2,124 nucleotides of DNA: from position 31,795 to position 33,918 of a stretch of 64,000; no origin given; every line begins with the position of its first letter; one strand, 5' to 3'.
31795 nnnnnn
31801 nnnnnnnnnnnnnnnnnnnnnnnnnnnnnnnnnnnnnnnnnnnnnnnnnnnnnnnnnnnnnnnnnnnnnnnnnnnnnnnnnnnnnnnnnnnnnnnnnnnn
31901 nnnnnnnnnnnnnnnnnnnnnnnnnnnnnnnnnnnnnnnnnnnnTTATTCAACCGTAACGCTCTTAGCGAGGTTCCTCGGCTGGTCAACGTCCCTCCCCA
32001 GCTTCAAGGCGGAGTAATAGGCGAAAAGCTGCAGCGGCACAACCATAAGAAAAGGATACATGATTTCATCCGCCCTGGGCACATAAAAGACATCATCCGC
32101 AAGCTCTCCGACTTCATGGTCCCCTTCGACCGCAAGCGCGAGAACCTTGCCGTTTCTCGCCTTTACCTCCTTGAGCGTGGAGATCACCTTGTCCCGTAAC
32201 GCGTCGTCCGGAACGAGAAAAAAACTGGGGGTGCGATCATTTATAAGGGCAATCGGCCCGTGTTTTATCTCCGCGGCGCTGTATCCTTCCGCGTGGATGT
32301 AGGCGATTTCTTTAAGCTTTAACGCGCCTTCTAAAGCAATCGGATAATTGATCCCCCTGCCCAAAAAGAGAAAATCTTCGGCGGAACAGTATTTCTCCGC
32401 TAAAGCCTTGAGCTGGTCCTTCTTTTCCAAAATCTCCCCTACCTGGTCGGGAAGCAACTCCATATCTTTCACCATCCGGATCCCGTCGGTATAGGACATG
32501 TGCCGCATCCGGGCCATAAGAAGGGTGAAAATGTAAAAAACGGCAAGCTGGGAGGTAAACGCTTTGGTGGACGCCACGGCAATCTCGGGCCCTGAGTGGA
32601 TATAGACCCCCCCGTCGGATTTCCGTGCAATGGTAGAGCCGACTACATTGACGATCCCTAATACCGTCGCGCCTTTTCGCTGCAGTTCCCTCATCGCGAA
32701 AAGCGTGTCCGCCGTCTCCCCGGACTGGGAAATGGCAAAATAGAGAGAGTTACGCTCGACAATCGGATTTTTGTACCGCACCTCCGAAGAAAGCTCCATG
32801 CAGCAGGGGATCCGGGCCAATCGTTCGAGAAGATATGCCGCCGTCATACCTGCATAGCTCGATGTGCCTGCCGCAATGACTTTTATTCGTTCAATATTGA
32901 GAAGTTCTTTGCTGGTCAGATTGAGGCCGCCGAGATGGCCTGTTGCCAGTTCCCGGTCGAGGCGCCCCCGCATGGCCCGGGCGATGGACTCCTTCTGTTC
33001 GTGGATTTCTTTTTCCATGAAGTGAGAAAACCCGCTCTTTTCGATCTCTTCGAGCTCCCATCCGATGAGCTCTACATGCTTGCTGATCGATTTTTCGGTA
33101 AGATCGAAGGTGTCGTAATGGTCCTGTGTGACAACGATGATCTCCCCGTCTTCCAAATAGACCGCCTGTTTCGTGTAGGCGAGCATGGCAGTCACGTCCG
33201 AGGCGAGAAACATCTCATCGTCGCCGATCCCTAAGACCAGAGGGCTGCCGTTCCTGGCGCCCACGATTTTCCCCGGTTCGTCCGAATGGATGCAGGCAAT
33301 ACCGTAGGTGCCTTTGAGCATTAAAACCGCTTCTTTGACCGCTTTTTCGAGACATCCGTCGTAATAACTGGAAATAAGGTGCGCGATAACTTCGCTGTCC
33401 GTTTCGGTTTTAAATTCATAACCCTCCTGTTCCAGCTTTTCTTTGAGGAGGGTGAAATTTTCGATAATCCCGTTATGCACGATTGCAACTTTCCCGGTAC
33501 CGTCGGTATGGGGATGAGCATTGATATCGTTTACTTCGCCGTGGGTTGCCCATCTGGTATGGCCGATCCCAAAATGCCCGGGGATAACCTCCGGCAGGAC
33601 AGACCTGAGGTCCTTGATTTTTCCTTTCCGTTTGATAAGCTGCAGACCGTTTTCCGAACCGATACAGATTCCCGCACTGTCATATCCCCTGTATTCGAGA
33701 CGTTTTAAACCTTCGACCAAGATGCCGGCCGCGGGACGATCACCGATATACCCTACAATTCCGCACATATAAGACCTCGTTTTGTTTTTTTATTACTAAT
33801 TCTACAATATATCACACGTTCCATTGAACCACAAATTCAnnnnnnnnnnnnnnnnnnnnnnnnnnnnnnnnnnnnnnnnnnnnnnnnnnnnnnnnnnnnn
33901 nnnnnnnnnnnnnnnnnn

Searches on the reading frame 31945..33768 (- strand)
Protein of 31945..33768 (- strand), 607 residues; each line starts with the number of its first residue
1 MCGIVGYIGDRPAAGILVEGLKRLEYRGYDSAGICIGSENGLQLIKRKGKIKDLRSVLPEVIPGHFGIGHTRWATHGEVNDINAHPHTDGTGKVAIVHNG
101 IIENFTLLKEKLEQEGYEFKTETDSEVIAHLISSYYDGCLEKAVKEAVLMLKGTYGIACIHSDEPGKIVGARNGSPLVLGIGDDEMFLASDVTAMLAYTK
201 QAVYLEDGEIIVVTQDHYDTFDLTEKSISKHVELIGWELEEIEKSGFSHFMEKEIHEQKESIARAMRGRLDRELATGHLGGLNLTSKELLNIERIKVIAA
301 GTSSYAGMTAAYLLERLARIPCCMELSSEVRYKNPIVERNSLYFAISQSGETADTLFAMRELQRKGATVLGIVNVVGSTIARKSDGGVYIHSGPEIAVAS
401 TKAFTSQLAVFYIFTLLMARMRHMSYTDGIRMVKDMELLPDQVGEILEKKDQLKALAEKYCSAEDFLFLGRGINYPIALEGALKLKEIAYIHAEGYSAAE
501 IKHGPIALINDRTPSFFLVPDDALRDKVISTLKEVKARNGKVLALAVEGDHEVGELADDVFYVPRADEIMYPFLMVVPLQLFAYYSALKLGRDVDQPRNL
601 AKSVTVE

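Call 42: search_protein_families(library=ncbifam, proteins=[window:31945-33768:-], max_evalue=1e-20)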
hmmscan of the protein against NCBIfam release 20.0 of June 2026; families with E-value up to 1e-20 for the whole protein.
window:31945-33768:- (607 aa): 5 families
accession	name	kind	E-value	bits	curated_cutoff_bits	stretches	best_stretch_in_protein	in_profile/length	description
NF001484.0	PRK00331.1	subfamily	1e-240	800.2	381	1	1-607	1-601/601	isomerizing glutamine--fructose-6-phosphate transaminase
TIGR01135.1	glmS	equivalog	1.7e-232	773.2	418.05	1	2-607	1-607/607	glutamine--fructose-6-phosphate transaminase (isomerizing)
NF046059.1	NagB_SO3506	equivalog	1.1e-36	126.8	430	1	292-551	38-288/330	glucosamine-6-phosphate deaminase NagB-II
NF041128.1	glucosaP_deam_GlmD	equivalog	3.4e-31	108.7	580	1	316-604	59-321/323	glucosamine-6-phosphate deaminase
TIGR01134.1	purF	equivalog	6.3e-31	108.2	350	1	2-225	1-229/432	amidophosphoribosyltransferase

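Call 43: find_homologous_proteins(query=window:31945-33768:-, max_evalue=1e-100)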
Query window:31945-33768:- (607 aa): 8000 proteins with E <= 1e-100 among 8000 candidates; the best 120 are listed.
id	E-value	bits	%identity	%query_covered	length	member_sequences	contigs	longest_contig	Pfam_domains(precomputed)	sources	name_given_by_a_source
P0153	0.0e+0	1355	100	100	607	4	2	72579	PF01380.28,PF13522.12,PF13537.12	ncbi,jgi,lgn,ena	jgi:glutamine---fructose-6-phosphate transaminase (isomerizing)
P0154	0.0e+0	1302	95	100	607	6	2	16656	PF01380.28,PF13522.12,PF13537.12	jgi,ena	-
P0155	0.0e+0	1127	81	100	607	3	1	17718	PF01380.28,PF13522.12,PF13537.12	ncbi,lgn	-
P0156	0.0e+0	1120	80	100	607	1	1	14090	PF01380.28,PF13522.12,PF13537.12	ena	-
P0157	0.0e+0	1117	80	100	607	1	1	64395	PF01380.28,PF13522.12,PF13537.12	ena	-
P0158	0.0e+0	1114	81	100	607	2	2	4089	PF01380.28,PF13522.12,PF13537.12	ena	-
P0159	0.0e+0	1095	79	100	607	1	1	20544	PF01380.28,PF13522.12,PF13537.12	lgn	-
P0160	0.0e+0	1093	79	100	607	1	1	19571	PF01380.28,PF13522.12,PF13537.12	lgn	-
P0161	0.0e+0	1079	78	100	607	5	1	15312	PF01380.28,PF13522.12,PF13537.12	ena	-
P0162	0.0e+0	1078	77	100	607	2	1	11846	PF01380.28,PF13522.12,PF13537.12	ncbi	-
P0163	0.0e+0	1075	77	100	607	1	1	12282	PF01380.28,PF13522.12,PF13537.12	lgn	-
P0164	0.0e+0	1057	76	100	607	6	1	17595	PF01380.28,PF13522.12,PF13537.12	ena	-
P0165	0.0e+0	1052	76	100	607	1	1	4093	PF01380.28,PF13522.12,PF13537.12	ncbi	ncbi:MAG: glutamine--fructose-6-phosphate transaminase (isomerizing) [Spirochaetota bacterium]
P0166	0.0e+0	1042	76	100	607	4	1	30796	PF01380.28,PF13522.12,PF13537.12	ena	-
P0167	0.0e+0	1029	74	100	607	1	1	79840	PF01380.28,PF13522.12,PF13537.12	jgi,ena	-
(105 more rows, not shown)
